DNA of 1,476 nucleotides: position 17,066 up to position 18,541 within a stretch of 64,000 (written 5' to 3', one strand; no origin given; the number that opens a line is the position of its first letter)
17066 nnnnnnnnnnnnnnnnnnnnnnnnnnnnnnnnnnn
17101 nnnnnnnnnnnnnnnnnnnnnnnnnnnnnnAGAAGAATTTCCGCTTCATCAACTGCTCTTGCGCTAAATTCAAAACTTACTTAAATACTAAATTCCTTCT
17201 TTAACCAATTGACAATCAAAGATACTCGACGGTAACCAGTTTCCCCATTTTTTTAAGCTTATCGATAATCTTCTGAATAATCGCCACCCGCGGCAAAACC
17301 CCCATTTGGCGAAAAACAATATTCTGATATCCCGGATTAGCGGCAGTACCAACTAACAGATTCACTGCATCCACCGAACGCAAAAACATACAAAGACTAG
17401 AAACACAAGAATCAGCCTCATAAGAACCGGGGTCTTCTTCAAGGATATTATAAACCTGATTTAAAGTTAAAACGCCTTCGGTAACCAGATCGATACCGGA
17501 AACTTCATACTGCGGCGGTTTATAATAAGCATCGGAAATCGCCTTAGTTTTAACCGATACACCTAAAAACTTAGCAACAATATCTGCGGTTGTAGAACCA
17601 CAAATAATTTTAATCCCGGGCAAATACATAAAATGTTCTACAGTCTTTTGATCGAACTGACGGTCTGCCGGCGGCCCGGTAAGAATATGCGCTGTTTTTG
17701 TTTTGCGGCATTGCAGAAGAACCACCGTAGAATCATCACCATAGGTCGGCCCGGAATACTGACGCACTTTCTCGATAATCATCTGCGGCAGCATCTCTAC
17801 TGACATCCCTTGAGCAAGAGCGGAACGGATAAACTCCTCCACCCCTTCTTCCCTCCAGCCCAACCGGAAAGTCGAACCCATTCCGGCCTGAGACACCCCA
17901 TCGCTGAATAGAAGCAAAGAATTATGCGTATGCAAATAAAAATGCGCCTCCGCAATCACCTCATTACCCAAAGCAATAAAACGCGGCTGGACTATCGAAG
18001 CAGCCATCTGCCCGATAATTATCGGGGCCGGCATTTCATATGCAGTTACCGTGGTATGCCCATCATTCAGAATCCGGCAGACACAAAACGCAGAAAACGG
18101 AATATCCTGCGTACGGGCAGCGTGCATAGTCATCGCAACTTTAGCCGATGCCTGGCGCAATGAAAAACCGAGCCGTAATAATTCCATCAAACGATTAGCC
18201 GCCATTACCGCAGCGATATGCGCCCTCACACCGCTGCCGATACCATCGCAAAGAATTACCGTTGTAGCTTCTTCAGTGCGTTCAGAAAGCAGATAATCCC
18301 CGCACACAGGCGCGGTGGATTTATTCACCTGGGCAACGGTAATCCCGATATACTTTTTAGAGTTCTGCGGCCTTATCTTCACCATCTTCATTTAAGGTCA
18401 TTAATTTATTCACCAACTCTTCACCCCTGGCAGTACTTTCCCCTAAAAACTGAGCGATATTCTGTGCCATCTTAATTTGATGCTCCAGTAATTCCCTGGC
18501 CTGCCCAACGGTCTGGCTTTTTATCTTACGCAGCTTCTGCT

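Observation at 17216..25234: Complete Rex-controlled bifurcating [FeFe]-hydrogenase locus with a HydS-type sensory hydrogenase and PP2C phosphatase but no adjacent kinase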

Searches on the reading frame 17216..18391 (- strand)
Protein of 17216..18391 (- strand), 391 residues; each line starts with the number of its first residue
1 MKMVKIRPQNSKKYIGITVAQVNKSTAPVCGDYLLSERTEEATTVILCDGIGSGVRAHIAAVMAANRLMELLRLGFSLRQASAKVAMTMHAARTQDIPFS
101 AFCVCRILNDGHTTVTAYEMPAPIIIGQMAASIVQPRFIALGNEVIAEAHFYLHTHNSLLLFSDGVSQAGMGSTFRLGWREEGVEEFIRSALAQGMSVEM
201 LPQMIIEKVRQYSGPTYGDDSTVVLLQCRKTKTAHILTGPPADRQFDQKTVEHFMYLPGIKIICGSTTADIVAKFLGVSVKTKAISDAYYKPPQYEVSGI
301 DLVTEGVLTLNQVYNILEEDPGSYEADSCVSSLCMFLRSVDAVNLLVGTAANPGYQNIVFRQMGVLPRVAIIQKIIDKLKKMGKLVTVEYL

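Call 4: search_protein_families(library=pfam, proteins=[window:17216-18391:-], max_evalue=0.01)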
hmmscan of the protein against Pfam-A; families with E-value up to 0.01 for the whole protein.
window:17216-18391:- (391 aa): 2 families
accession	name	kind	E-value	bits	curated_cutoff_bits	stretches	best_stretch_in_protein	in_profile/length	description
PF07228.17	SpoIIE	-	5.2e-15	56.3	25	1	41-228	3-191/192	Stage II sporulation protein E (SpoIIE)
PF13672.11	PP2C_2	-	0.0021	18.1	24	0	29-85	11-67/209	Protein phosphatase 2C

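Call 9: search_protein_families(library=ncbifam, proteins=[window:17216-18391:-], max_evalue=0.01)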
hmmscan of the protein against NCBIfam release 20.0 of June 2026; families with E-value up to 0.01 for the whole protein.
window:17216-18391:- (391 aa): 1 family
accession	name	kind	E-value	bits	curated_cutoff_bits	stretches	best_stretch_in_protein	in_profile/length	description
TIGR02865.1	spore_II_E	equivalog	0.00057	18.1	490.8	1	12-107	548-644/764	stage II sporulation protein E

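Call 10: find_homologous_proteins(query=window:17216-18388:-, max_evalue=0.001)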
Query window:17216-18388:- (390 aa): 1717 proteins with E <= 0.001 among 6095 candidates; the best 120 are listed.
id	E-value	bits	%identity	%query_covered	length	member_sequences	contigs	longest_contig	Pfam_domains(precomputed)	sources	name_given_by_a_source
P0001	2.4e-255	864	100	100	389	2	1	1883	PF07228.18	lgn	-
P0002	4.0e-199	679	77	99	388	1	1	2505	PF07228.18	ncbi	-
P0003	7.6e-199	679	76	99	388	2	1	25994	PF07228.18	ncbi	ncbi:MAG: SpoIIE family protein phosphatase [Candidatus Omnitrophota bacterium]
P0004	1.9e-196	671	76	99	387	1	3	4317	PF07228.18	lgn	-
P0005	3.0e-196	670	74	99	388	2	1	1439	PF07228.18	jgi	jgi:hypothetical protein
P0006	4.0e-189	647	73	100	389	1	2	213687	PF07228.18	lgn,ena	-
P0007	1.4e-187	641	73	100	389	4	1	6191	PF07228.18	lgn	-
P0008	6.6e-186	636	72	100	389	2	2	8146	PF07228.18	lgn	-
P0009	5.8e-185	633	72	98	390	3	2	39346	PF07228.18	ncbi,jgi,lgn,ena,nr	ncbi:MAG: SpoIIE family protein phosphatase [Candidatus Omnitrophica bacterium]|nr:SpoIIE family pro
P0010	1.6e-151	523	58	100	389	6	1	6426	PF07228.18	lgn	-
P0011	2.2e-136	473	56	98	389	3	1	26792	PF07228.18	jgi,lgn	jgi:hypothetical protein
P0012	4.0e-134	466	54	98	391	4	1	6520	PF07228.18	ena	-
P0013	1.6e-133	464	53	97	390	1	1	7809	PF07228.18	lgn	-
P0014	3.2e-133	463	53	97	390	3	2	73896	PF07228.18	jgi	-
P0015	3.4e-133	463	53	98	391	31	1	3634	PF07228.18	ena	-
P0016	1.5e-132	460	54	98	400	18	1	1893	PF07228.18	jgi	jgi:predicted transcriptional regulator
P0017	3.7e-132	459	51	98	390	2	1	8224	PF07228.18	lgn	-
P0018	5.9e-132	458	53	98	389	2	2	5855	PF07228.18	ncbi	-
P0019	3.1e-131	456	53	98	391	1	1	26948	PF07228.18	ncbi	-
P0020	3.4e-131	456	52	97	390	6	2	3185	PF07228.18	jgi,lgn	-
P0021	4.8e-131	455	53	98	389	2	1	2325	PF07228.18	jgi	jgi:hypothetical protein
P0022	5.1e-131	455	53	97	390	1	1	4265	PF07228.18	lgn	-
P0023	8.8e-131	455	52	97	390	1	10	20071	PF07228.18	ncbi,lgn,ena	ncbi:MAG: SpoIIE family protein phosphatase [Syntrophorhabdus sp.]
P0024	8.8e-131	455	52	97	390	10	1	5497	PF07228.18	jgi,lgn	jgi:hypothetical protein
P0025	1.0e-130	454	51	100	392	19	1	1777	PF07228.18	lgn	-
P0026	1.2e-130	454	52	97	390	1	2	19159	PF07228.18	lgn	-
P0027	2.6e-130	453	53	97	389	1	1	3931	PF07228.18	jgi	jgi:hypothetical protein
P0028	3.9e-130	453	51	98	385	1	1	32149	PF07228.18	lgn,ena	-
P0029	6.0e-130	452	51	97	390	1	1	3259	PF07228.18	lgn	-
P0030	2.3e-129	450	52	96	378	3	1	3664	PF07228.18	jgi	jgi:hypothetical protein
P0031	3.2e-129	449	51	98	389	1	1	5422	PF07228.18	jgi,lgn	jgi:hypothetical protein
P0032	4.2e-129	449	53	99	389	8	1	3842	PF07228.18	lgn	-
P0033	5.0e-129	449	52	99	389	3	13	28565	PF07228.18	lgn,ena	-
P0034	6.8e-129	448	49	99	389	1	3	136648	PF07228.18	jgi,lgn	jgi:hypothetical protein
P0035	8.5e-129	448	53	96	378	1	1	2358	PF07228.18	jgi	jgi:hypothetical protein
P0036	1.4e-128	447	51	99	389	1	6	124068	PF07228.18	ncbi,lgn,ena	-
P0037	1.8e-128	447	53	98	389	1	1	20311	PF07228.18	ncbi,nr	ncbi:MAG: hypothetical protein C0392_10765 [Syntrophus sp. (in: bacteria)]|nr:hypothetical protein [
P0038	2.0e-128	447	53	97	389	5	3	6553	PF07228.18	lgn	-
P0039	2.3e-128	447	52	97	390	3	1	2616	PF07228.18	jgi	jgi:hypothetical protein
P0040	2.4e-128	447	51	98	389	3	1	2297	PF07228.18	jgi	-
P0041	3.1e-128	446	52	98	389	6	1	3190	PF07228.18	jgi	jgi:hypothetical protein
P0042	3.8e-128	446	53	99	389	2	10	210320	PF07228.18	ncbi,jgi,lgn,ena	jgi:hypothetical protein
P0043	3.8e-128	446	50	99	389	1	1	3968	PF07228.18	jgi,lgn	-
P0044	4.0e-128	446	52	99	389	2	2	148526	PF07228.18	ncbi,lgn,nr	ncbi:MAG: SpoIIE family protein phosphatase [Syntrophorhabdaceae bacterium]|nr:SpoIIE family protein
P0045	7.0e-128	445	52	99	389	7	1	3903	PF07228.18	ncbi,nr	ncbi:MAG TPA: SpoIIE family protein phosphatase [Syntrophorhabdaceae bacterium]|nr:SpoIIE family pro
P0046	9.0e-128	445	52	97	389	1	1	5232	PF07228.18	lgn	-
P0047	9.7e-128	445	51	98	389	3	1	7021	PF07228.18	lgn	-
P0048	1.0e-127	445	51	98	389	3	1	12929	PF07228.18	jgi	-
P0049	1.1e-127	444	51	98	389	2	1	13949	PF07228.18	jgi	jgi:hypothetical protein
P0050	1.1e-127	444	51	98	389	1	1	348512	PF07228.18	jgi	jgi:hypothetical protein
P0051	1.1e-127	444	52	96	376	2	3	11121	PF07228.18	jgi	jgi:hypothetical protein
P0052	1.1e-127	444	50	100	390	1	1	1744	PF07228.18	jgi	jgi:hypothetical protein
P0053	1.2e-127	444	51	99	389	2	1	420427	PF07228.18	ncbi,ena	-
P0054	1.4e-127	444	52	97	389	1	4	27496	PF07228.18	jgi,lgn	jgi:predicted transcriptional regulator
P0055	1.6e-127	444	52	98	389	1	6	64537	PF07228.18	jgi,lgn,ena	jgi:hypothetical protein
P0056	2.2e-127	443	51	98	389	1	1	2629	PF07228.18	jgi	jgi:hypothetical protein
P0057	2.2e-127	443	51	99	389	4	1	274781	PF07228.18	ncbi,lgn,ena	-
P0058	2.3e-127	443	51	97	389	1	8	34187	PF07228.18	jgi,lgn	jgi:predicted transcriptional regulator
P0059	2.6e-127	443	53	97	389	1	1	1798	PF07228.18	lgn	-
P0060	2.6e-127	443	51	98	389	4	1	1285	PF07228.18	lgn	-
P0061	3.7e-127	443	51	99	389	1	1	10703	PF07228.18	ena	-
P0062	4.3e-127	442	50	99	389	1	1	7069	PF07228.18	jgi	jgi:hypothetical protein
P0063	4.3e-127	442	51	99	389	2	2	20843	PF07228.18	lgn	-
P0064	4.3e-127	442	50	97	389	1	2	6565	PF07228.18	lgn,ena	-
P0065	4.4e-127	442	50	97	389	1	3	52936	PF07228.18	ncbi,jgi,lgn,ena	-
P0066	5.8e-127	442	50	99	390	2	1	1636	PF07228.18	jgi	jgi:hypothetical protein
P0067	6.1e-127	442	51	99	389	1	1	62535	PF07228.18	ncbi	-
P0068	7.6e-127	442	51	99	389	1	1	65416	PF07228.18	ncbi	-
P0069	7.7e-127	442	50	98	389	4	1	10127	PF07228.18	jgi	jgi:hypothetical protein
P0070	7.8e-127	442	52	98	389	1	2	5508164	PF07228.18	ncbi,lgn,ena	-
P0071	8.3e-127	442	50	97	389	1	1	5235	PF07228.18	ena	-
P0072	1.1e-126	441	51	99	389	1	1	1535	PF07228.18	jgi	-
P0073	1.4e-126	441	50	98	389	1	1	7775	PF07228.18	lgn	-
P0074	1.5e-126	441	51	98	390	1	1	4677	PF07228.18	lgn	-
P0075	1.5e-126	441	51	99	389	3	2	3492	PF07228.18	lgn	-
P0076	2.0e-126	440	51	99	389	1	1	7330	PF07228.18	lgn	-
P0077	2.2e-126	440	52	98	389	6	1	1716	PF07228.18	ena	-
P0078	2.3e-126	440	52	98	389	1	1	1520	PF07228.18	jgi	jgi:hypothetical protein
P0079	2.3e-126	440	51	97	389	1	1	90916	PF07228.18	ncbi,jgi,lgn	ncbi:MAG TPA: SpoIIE family protein phosphatase [Syntrophorhabdaceae bacterium]|jgi:hypothetical pro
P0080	2.4e-126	440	51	98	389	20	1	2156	PF07228.18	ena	-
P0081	2.4e-126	440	52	98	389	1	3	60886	PF07228.18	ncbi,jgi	jgi:hypothetical protein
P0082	4.2e-126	439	51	98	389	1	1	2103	PF07228.18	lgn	-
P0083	5.2e-126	439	50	99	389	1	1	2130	PF07228.18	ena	-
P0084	7.6e-126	438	49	99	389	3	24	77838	PF07228.18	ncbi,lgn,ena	-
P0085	7.8e-126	438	53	94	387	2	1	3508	PF07228.18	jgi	-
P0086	1.1e-125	438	52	97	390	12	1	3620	PF07228.18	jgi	jgi:hypothetical protein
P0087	1.2e-125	438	50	99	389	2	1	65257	PF07228.18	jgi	jgi:hypothetical protein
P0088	1.7e-125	437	51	99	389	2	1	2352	PF07228.18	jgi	-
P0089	2.3e-125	437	50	98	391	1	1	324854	PF07228.18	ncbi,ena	-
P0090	2.9e-125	436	51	97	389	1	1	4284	PF07228.18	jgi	jgi:hypothetical protein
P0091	3.1e-125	436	51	98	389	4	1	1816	PF07228.18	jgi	-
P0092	4.3e-125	436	49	97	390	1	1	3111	PF07228.18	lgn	-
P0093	6.1e-125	435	50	98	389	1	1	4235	PF07228.18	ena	-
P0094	6.6e-125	435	51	97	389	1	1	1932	PF07228.18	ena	-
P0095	1.6e-124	434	51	97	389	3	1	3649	PF07228.18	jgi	jgi:predicted transcriptional regulator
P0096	1.6e-124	434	51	97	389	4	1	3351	PF07228.18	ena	-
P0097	1.8e-124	434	51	98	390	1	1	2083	PF07228.18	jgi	jgi:hypothetical protein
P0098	4.4e-124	433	49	99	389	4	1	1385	PF07228.18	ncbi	-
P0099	4.4e-124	433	51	96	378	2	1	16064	PF07228.18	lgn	-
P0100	5.1e-124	432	50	97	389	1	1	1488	PF07228.18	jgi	jgi:hypothetical protein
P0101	5.2e-124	432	50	99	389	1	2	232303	PF07228.18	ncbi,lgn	-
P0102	6.5e-124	432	51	99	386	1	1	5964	PF07228.18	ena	-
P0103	2.1e-123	430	51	97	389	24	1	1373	PF07228.18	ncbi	-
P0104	2.9e-123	430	51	97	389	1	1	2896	PF07228.18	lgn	-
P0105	3.1e-123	430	51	99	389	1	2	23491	PF07228.18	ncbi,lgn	-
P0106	4.0e-123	429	50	97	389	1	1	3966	PF07228.18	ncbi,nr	ncbi:MAG TPA: SpoIIE family protein phosphatase [Syntrophorhabdaceae bacterium]|nr:SpoIIE family pro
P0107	4.5e-123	429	49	98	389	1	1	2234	PF07228.18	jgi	jgi:hypothetical protein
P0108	5.6e-123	429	50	99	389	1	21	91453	PF07228.18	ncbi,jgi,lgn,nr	ncbi:MAG: SpoIIE family protein phosphatase [Syntrophorhabdales bacterium]|nr:SpoIIE family protein 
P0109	6.9e-123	429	51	98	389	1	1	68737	PF07228.18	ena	-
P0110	1.1e-122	428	50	99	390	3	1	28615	PF07228.18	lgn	-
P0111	1.1e-122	428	50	97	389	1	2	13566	PF07228.18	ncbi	-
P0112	1.2e-122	428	49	98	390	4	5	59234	PF07228.18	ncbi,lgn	-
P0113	1.3e-122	428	50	98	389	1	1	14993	PF07228.18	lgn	-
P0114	2.4e-122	427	50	100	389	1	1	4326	PF07228.18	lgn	-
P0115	3.6e-122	426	51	97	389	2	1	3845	PF07228.18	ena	-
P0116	5.0e-122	426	51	98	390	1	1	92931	PF07228.18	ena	-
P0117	8.4e-122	425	50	98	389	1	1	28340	PF07228.18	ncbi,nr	ncbi:MAG: serine/threonine-protein phosphatase [Syntrophorhabdaceae bacterium]|nr:serine/threonine-p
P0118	1.5e-121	424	49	98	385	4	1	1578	PF07228.18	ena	-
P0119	1.6e-121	424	49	99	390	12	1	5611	PF07228.18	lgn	-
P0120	3.4e-121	423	49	99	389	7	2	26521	PF07228.18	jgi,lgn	-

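Call 12: find_encoding_contigs(protein=P0003, flank=10000, max_places=3)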
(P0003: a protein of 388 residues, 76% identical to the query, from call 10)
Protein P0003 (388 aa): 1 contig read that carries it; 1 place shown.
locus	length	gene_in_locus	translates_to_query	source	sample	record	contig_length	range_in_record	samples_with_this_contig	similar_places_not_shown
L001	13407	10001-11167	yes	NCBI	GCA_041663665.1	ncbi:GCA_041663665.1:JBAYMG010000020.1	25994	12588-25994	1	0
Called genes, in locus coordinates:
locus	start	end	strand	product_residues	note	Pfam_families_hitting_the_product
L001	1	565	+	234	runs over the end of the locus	PF00072:Response_reg, PF00486:Trans_reg_C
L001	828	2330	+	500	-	PF02386:TrkH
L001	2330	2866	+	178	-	-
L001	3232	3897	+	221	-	PF06971:Put_DNA-bind_N, PF02629:CoA_binding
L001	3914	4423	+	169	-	PF01257:2Fe-2S_thioredx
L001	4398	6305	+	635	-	PF01257:2Fe-2S_thioredx (faint), PF01512:Complex1_51K, PF10589:NADH_4Fe-4S, PF12837:Fer4_6 (faint), PF00037:Fer4 (weak), PF13187:Fer4_9 (weak), PF13237:Fer4_10 (weak)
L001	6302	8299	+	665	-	PF13510:Fer2_4, PF00037:Fer4 (faint), PF10588:NADH-G_4Fe-4S_3, PF13237:Fer4_10 (faint), PF12838:Fer4_7, PF02906:Fe_hyd_lg_C, PF02256:Fe_hyd_SSU, PF01257:2Fe-2S_thioredx (weak), +2 more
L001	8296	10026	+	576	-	PF12837:Fer4_6 (faint), PF12838:Fer4_7, PF13187:Fer4_9, PF13237:Fer4_10, PF00037:Fer4 (weak), PF02906:Fe_hyd_lg_C, PF04060:FeS, PF13188:PAS_8 (weak), +2 more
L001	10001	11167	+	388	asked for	PF07228:SpoIIE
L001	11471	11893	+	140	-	PF01475:FUR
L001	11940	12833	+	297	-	PF11449:ArsP_2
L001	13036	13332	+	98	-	PF02001:DUF134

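Call 13: find_encoding_contigs(protein=P0070, flank=10000, max_places=3)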
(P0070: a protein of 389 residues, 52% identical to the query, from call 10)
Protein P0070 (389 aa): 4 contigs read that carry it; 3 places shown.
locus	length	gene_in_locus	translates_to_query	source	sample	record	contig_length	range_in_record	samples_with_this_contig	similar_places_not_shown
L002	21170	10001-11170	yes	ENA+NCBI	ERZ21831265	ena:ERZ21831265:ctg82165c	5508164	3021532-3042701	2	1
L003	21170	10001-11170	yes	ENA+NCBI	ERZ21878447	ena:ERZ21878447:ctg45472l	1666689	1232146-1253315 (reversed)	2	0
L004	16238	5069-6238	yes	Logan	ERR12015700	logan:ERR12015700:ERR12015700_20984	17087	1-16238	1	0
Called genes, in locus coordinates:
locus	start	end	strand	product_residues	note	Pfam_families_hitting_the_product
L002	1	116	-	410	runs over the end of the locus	PF03193:RsgA_GTPase (faint), PF00350:Dynamin_N (faint), PF01926:MMR_HSR1, PF02421:FeoB_N, PF00009:GTP_EFTU (weak), PF18128:HydF_dimer, PF18133:HydF_tetramer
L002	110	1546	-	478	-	PF00206:Lyase_1, PF10415:FumaraseC_C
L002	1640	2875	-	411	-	PF00375:SDF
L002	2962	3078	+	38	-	-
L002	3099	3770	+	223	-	PF06971:Put_DNA-bind_N, PF02629:CoA_binding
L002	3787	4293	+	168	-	PF01257:2Fe-2S_thioredx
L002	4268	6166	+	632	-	PF01257:2Fe-2S_thioredx (weak), PF01512:Complex1_51K, PF10589:NADH_4Fe-4S, PF12837:Fer4_6 (faint), PF00037:Fer4 (weak)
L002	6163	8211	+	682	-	PF00111:Fer2 (weak), PF13510:Fer2_4, PF10588:NADH-G_4Fe-4S_3, PF12838:Fer4_7, PF14697:Fer4_21 (weak), PF22117:Fer4_Nqo3 (weak), PF02906:Fe_hyd_lg_C, PF02256:Fe_hyd_SSU, +5 more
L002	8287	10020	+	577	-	PF00037:Fer4 (faint), PF12838:Fer4_7, PF13187:Fer4_9, PF13237:Fer4_10, PF02906:Fe_hyd_lg_C, PF04060:FeS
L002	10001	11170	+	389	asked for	PF07228:SpoIIE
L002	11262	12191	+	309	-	PF00753:Lactamase_B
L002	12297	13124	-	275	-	PF01226:Form_Nir_trans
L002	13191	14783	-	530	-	PF00384:Molybdopterin, PF01568:Molydop_binding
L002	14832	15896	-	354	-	PF00111:Fer2, PF13510:Fer2_4, PF10588:NADH-G_4Fe-4S_3, PF14697:Fer4_21 (weak), PF22117:Fer4_Nqo3, PF12838:Fer4_7, PF04879:Molybdop_Fe4S4, PF00384:Molybdopterin, +6 more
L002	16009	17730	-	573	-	PF00111:Fer2, PF13510:Fer2_4, PF10588:NADH-G_4Fe-4S_3, PF13183:Fer4_8 (weak), PF14697:Fer4_21 (weak), PF12838:Fer4_7, PF02906:Fe_hyd_lg_C, PF02256:Fe_hyd_SSU, +6 more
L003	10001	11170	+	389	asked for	PF07228:SpoIIE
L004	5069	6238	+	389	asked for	PF07228:SpoIIE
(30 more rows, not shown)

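Call 17: search_solved_structures(query=A1, max_evalue=10, show_alignments=2)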
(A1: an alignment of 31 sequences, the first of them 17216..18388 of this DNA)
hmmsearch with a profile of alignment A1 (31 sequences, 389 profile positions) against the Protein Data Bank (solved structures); distinct sequences matched with E-value up to 10: 12.
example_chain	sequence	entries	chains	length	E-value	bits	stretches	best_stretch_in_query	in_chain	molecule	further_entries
5mqh_A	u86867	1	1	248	0.0011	21.1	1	12-224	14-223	Serine phosphatase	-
3t91_A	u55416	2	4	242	0.0021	20.1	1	13-224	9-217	Stage II sporulation protein E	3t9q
5ucg_A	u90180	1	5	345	0.0036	19.4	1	12-224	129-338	Stage II sporulation protein E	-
3w40_A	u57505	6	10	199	0.028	16.4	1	7-55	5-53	Phosphoserine phosphatase RsbX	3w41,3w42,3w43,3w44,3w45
3pu9_A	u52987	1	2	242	0.083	14.8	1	12-228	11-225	Protein serine/threonine phosphatase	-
1o5z_A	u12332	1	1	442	0.19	13.7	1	311-386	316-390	folylpolyglutamate synthase/dihydrofolate synthase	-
3zt9_A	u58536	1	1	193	0.37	12.7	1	19-63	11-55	Stage II sporulation protein E (SpoIIE)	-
2pop_A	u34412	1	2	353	0.96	11.4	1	157-216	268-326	Mitogen-activated protein kinase kinase kinase 7-interacting protein 1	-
8xi8_A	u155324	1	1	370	0.96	11.4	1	157-216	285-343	TGF-beta-activated kinase 1 and MAP3K7-binding protein 1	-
2pom_A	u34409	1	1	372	0.97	11.3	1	157-216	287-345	Mitogen-activated protein kinase kinase kinase 7-interacting protein 1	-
2j4o_A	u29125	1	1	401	1.1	11.2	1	157-216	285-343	MITOGEN-ACTIVATED PROTEIN KINASE KINASE KINASE 7-INTERACTING PROTEIN 1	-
5nzz_A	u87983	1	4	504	1.6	10.7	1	157-216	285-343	TGF-beta-activated kinase 1 and MAP3K7-binding protein 1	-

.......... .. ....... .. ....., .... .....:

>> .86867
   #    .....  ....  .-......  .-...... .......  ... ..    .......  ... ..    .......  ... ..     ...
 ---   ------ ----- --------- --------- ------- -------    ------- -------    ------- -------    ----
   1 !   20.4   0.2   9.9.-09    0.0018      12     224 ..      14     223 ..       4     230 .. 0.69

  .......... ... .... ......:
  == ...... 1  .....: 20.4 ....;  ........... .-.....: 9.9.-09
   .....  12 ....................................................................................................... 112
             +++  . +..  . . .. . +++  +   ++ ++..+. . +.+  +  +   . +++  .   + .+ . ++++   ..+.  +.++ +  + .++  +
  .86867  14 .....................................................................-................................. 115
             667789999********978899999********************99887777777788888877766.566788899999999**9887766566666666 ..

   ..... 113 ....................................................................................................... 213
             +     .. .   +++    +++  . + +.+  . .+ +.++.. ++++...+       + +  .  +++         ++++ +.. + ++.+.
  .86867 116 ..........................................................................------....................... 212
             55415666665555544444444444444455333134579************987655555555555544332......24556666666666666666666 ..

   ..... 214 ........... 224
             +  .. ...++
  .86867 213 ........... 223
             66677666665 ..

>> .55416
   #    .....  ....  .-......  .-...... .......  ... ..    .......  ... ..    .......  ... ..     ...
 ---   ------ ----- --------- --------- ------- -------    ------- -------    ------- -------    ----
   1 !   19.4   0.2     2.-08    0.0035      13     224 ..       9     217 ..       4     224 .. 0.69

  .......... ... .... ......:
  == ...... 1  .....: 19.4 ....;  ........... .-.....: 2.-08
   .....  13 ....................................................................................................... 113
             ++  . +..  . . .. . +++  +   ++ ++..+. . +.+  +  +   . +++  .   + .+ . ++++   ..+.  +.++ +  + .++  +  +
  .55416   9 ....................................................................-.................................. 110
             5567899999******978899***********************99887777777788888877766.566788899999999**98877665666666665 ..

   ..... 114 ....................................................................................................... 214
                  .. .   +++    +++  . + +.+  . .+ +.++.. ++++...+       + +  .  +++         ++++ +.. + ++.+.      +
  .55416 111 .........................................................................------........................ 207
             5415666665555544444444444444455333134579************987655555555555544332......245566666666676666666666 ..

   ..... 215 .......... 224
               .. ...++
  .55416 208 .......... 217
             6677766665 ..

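Call 25: predict_structure(alignment_id=A1)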
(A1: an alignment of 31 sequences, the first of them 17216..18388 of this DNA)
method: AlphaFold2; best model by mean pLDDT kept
length: 390 residues; sequences in the alignment: 31
mean_pLDDT: 87.1   pTM: 0.78
mean pLDDT of the five models: 87.1, 86.3, 86.1, 84.1, 82.8
residues with pLDDT >= 90: 224; 70-90: 133; 50-70: 15; < 50: 18
segments of 3 or more residues with pLDDT < 50: 1-9, 352-358
pLDDT, mean of each block of 10 residues (from residue 1): 37 88 81 90 94 88 96 95 90 86 93 96 90 94 92 93 92 88 96 92 94 76 93 91 90 93 91 93 77 90 89 90 87 92 82 49 73 92 87
secondary structure, 60 per line:
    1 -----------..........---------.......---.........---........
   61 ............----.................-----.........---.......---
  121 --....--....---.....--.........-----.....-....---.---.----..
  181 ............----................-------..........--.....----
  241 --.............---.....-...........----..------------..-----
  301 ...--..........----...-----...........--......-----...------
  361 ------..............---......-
elements in order: E12-21 E31-37 E41-49 H53-72 H77-93 E99-107 E111-117 E123-126 E129-132 E136-140 E143-151 E157-161 H163-166 H179-192 H197-212 E220-229 E232-236 H243-255 E259-263 H265-275 E301-303 H306-315 H328-338 E341-346 H367-380 E384-389
